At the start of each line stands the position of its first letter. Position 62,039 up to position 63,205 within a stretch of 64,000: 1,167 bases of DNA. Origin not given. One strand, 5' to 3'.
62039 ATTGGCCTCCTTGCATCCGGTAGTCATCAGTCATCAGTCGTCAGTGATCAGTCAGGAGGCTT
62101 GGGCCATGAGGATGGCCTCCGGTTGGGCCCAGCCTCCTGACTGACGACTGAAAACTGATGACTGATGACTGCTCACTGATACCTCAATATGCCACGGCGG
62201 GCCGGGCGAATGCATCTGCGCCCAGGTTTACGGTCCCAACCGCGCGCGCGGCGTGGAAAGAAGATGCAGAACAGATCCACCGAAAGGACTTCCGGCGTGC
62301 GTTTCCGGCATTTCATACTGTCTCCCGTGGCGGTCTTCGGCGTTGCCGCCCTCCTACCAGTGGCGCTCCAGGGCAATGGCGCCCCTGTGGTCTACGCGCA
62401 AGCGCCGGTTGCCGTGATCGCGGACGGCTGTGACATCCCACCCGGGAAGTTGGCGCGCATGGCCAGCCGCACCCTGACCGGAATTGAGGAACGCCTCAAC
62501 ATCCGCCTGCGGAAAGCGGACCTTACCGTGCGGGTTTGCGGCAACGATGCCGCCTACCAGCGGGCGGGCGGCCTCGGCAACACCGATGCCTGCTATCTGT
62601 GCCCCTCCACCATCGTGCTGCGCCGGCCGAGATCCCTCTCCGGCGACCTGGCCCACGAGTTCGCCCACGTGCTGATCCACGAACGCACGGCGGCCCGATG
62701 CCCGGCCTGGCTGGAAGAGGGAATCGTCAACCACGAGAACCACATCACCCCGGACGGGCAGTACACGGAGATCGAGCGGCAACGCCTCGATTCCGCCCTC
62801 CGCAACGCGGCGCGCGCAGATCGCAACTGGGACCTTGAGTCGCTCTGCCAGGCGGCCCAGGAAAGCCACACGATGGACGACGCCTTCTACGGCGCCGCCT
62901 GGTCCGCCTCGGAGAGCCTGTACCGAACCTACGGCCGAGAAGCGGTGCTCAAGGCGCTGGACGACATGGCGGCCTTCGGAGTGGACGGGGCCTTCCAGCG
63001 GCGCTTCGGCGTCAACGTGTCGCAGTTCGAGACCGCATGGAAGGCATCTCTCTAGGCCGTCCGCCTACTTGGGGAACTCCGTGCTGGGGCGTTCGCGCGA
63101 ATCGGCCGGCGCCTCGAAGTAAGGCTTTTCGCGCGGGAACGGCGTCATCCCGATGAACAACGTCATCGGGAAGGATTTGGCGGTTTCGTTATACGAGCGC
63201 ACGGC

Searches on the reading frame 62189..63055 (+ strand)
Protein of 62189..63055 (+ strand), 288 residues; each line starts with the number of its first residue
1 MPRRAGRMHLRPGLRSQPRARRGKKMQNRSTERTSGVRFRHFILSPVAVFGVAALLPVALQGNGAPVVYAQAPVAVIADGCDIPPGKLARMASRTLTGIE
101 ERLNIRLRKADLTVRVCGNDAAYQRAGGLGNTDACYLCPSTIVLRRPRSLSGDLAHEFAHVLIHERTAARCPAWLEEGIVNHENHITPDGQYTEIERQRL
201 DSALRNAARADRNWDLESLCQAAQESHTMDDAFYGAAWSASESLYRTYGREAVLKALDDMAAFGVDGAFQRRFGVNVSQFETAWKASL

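Call 22: search_protein_families(library=pfam, proteins=[window:62189-63055:+], max_evalue=0.1)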
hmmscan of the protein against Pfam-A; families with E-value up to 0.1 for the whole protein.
window:62189-63055:+ (288 aa): 2 families
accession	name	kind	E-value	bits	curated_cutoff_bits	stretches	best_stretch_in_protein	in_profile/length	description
PF13485.12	Peptidase_MA_2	-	0.00056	20.2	32.4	1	154-288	70-199/201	Peptidase MA superfamily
PF06114.19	Peptidase_M78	-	0.095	12.9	22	0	153-200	45-81/123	IrrE N-terminal-like domain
